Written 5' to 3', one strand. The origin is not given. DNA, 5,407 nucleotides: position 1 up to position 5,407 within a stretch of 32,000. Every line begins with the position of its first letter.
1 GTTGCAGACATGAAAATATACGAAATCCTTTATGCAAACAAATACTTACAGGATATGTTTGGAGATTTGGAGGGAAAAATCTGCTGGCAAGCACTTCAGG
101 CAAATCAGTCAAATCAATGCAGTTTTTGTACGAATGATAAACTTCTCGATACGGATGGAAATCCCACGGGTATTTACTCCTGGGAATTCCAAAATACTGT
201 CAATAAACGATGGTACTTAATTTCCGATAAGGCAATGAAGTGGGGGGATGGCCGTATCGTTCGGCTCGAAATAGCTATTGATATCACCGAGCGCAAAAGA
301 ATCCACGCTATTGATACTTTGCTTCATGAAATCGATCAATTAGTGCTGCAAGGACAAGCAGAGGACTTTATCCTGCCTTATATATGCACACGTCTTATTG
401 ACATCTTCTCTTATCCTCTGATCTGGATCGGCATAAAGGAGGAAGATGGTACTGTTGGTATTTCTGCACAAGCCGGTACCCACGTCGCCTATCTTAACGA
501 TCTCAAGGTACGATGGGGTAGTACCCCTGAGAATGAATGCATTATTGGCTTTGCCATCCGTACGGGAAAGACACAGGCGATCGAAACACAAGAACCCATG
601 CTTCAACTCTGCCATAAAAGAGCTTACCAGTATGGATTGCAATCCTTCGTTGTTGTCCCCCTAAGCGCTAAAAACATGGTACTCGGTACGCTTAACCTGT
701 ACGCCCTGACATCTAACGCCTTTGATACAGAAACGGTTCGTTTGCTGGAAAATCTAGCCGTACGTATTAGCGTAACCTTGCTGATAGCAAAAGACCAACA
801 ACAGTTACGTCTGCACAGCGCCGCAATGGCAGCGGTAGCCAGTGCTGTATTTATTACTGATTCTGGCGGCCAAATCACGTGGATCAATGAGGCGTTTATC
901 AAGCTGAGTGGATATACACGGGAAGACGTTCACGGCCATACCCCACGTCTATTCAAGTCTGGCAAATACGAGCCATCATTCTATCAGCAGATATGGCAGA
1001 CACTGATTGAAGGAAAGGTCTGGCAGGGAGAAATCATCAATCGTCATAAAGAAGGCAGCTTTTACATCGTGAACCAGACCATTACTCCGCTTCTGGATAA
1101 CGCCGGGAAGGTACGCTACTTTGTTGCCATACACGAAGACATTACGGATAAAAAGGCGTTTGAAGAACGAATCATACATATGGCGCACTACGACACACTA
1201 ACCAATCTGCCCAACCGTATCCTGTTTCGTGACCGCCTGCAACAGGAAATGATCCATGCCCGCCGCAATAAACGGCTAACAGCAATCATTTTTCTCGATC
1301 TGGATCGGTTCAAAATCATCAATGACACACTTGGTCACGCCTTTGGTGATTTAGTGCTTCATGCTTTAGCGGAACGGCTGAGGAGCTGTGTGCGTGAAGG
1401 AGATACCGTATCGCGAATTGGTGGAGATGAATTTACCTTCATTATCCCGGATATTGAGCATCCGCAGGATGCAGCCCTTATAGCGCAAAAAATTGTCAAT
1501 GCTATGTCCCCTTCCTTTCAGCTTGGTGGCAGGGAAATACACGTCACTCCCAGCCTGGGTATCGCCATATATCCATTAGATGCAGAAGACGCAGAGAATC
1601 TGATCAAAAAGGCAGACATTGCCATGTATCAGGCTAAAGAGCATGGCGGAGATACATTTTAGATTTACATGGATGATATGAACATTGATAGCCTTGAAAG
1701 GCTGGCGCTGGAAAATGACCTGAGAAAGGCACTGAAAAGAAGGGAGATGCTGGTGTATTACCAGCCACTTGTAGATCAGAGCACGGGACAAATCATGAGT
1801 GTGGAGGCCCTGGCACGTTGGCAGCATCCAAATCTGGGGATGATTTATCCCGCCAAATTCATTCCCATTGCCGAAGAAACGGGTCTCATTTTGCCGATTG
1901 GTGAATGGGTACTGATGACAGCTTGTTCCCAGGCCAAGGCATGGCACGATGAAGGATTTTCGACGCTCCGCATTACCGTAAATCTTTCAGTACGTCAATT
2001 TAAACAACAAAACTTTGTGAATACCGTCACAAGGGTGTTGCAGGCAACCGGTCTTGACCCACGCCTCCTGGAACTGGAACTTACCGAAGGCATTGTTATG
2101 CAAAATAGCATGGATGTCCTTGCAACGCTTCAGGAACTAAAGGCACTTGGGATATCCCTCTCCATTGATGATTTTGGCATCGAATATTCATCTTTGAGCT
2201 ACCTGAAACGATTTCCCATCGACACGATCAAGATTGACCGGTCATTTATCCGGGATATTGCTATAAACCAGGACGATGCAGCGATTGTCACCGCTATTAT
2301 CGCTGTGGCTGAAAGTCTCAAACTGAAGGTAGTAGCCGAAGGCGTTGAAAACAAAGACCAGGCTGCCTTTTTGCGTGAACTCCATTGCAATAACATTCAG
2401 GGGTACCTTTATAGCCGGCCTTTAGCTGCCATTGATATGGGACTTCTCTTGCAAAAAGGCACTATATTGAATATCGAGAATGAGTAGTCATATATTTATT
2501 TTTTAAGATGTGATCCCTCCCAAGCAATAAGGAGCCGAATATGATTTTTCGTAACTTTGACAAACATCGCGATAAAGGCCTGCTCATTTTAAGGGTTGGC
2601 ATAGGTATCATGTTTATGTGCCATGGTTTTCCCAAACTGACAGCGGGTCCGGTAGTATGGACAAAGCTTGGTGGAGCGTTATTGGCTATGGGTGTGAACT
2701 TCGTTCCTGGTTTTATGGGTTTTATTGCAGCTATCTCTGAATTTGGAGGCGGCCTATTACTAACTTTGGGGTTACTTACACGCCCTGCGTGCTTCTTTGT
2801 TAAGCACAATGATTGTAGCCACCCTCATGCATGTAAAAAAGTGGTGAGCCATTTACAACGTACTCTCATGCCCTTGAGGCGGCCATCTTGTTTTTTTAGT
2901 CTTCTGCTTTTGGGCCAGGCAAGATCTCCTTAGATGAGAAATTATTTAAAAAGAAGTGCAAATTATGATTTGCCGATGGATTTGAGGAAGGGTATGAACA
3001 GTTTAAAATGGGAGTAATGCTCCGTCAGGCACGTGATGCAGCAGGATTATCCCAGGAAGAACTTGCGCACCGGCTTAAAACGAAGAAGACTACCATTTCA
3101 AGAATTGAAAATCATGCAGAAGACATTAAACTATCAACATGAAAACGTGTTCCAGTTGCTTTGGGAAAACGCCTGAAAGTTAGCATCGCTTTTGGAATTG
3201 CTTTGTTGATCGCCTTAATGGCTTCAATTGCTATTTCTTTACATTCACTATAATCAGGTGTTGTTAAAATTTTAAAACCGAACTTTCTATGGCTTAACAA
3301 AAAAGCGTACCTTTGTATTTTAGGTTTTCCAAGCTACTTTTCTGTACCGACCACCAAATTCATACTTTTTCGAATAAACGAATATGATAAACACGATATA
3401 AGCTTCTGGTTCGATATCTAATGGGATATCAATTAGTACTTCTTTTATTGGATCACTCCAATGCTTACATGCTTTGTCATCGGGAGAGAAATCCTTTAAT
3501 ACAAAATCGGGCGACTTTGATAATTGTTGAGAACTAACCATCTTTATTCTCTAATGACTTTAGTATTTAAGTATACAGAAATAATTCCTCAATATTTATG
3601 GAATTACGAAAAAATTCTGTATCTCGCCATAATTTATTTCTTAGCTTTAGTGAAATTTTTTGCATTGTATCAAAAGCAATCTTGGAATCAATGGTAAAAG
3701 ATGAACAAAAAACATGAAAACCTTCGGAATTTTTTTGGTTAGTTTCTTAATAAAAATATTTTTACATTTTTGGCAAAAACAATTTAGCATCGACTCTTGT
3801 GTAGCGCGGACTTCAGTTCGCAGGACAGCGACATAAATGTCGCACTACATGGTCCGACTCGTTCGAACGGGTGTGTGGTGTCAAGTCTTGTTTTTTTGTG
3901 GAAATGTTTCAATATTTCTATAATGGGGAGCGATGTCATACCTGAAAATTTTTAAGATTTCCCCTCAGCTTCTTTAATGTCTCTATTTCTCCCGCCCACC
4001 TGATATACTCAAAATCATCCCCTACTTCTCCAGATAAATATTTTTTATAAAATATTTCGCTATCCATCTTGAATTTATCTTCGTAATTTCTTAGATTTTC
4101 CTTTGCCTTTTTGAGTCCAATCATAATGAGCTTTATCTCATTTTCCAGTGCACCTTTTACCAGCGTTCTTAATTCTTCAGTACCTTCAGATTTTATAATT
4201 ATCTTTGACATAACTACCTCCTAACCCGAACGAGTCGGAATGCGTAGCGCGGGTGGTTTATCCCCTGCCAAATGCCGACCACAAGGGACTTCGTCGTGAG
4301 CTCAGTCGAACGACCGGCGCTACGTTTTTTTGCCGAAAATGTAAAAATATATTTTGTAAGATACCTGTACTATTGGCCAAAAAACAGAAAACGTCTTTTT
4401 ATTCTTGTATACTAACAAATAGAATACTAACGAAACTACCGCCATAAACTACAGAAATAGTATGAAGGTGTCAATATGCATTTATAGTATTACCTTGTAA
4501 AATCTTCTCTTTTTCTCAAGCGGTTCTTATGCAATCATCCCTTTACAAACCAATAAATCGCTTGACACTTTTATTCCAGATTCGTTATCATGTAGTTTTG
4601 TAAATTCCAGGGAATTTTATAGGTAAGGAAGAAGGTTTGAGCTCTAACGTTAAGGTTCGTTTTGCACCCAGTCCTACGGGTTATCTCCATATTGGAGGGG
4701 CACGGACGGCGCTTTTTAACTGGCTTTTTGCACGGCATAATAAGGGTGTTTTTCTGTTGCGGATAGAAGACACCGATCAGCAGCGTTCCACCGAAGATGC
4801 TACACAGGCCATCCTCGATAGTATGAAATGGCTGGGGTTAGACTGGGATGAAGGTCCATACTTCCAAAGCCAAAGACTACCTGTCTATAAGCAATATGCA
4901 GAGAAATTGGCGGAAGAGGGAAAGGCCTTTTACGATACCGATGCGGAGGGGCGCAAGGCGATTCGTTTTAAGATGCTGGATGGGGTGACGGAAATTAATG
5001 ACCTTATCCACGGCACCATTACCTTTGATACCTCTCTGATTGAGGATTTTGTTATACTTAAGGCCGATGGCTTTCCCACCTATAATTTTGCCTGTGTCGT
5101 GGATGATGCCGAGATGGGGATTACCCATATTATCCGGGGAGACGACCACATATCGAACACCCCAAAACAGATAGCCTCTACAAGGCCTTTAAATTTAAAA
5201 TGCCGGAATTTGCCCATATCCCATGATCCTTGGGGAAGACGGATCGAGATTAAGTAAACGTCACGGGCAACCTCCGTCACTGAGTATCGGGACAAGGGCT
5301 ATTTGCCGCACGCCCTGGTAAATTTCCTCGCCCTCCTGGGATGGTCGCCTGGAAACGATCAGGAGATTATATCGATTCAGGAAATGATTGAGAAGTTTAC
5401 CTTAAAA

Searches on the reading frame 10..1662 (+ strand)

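Call 49: search_protein_families(library=pfam, proteins=[window:10-1662:+], max_evalue=0.00001)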
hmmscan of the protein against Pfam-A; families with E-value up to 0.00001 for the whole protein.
window:10-1662:+ (550 aa): 8 families
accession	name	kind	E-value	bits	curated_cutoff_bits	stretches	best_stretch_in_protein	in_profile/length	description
PF00990.26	GGDEF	-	9.4e-52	175.5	23.8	1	392-547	1-159/161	Diguanylate cyclase, GGDEF domain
PF13426.13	PAS_9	-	4.4e-25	88.4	27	1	279-380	3-103/103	PAS domain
PF00989.32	PAS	-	2.2e-14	53.9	22.6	1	271-378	5-113/113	PAS fold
PF08448.16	PAS_4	-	2.2e-11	44.4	23.1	1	278-382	6-109/110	PAS fold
PF13185.12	GAF_2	-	1.3e-10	42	28.6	1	121-255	7-133/136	GAF domain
PF01590.32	GAF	-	7.8e-10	39.8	22.4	1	159-257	34-133/133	GAF domain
PF13188.13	PAS_8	-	5.3e-09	36.1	21.8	0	270-307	4-43/65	PAS domain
PF08447.18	PAS_3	-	6.9e-09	36.3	25.6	1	291-374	3-88/89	PAS fold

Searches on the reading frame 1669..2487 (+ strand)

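Call 49: search_protein_families(library=pfam, proteins=[window:1669-2487:+], max_evalue=0.00001)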
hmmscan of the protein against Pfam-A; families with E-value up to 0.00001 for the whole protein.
window:1669-2487:+ (272 aa): 1 family
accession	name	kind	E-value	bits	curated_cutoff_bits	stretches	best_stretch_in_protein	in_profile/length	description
PF00563.25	EAL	-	3.6e-79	265.9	31.3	1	16-251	2-236/236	EAL domain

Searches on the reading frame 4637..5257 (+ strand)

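Call 49: search_protein_families(library=pfam, proteins=[window:4637-5257:+], max_evalue=0.00001)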
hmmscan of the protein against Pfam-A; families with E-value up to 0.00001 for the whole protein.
window:4637-5257:+ (206 aa): 1 family
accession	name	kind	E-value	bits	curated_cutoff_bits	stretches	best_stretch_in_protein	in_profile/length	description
PF00749.27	tRNA-synt_1c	-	1.3e-67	228.4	23.4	2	5-102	2-99/314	tRNA synthetases class I (E and Q), catalytic domain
